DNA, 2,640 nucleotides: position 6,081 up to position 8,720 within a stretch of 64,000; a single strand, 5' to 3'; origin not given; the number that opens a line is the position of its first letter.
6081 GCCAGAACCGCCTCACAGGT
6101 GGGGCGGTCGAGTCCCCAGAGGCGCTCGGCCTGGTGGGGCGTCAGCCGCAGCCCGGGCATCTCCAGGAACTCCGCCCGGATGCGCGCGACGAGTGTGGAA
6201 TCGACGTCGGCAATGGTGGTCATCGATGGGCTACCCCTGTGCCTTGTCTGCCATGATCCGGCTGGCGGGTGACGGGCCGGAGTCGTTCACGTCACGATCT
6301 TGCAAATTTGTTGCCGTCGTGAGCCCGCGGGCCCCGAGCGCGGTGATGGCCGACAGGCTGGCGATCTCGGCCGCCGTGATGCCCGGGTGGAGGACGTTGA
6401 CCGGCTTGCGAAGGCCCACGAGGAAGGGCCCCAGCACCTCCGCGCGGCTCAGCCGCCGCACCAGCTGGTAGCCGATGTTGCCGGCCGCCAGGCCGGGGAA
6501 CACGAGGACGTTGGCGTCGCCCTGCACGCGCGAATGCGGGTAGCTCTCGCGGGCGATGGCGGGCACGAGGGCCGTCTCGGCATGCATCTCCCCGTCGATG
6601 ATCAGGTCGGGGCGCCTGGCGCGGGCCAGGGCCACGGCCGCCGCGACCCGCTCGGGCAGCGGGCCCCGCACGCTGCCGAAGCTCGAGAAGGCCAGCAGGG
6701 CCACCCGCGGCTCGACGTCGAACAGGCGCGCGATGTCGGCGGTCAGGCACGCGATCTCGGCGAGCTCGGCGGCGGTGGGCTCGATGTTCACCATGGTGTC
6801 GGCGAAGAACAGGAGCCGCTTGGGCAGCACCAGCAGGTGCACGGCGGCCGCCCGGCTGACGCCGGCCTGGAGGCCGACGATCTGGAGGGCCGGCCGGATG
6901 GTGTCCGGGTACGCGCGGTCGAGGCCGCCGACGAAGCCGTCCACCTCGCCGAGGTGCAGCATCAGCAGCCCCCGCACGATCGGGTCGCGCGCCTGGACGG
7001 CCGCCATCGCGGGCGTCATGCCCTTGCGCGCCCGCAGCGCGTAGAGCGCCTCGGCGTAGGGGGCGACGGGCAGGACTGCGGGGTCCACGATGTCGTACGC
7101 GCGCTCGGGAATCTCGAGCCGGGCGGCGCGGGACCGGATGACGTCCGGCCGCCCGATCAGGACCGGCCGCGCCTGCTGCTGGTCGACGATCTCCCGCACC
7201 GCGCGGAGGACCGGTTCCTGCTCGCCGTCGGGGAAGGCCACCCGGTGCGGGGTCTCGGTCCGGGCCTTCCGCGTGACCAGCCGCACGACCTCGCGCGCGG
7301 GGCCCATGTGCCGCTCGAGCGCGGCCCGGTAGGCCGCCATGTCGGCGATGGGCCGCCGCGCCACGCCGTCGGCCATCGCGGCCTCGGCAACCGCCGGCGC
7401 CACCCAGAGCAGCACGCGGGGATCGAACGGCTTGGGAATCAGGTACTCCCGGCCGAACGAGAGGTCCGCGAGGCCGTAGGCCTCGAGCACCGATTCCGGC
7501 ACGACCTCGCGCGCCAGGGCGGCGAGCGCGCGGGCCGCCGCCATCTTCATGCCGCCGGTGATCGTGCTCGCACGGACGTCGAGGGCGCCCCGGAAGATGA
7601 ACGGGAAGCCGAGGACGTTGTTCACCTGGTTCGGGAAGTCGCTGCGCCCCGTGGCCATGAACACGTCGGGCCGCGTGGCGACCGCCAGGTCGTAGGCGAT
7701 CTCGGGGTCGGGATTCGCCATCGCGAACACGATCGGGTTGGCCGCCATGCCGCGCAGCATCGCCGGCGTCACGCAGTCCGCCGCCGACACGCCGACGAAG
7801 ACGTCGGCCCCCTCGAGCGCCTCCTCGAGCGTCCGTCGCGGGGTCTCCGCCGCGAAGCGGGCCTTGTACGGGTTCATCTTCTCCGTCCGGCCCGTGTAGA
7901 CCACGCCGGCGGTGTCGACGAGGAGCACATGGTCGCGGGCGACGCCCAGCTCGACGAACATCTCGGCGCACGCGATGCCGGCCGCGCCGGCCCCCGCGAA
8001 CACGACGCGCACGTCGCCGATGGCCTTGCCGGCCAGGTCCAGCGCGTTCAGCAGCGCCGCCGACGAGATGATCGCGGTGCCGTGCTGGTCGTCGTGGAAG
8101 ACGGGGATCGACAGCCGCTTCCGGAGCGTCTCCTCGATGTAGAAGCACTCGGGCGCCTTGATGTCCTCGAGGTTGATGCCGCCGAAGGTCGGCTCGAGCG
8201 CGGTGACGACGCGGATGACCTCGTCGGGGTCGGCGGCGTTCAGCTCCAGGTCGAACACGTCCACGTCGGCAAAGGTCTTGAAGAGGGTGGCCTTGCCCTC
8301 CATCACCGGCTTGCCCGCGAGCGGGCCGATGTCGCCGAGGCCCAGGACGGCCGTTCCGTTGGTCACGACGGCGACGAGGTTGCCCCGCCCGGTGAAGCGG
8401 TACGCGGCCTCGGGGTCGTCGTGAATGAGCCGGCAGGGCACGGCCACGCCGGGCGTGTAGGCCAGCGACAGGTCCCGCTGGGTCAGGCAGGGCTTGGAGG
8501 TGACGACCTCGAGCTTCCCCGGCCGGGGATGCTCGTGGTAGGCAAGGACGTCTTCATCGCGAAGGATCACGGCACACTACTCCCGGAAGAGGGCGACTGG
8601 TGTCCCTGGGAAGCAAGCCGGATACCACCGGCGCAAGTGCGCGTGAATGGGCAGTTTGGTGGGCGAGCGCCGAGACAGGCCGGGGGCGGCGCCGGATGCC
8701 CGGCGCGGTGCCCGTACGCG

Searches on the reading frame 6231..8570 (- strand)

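Call 68: search_protein_families(library=pfam, proteins=[window:6231-8570:-], max_evalue=0.00001)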
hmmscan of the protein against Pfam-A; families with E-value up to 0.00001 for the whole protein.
window:6231-8570:- (779 aa): 3 families
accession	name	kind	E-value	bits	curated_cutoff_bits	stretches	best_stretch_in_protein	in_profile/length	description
PF01515.24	PTA_PTB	-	2.6e-93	313.3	24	1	432-744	6-319/319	Phosphate acetyl/butaryl transferase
PF00390.24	malic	-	2.7e-29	102.7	23.1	1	18-150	2-182/182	Malic enzyme, N-terminal domain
PF03949.21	Malic_M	-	8.2e-21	74.9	23.5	1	164-357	3-229/258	Malic enzyme, NAD binding domain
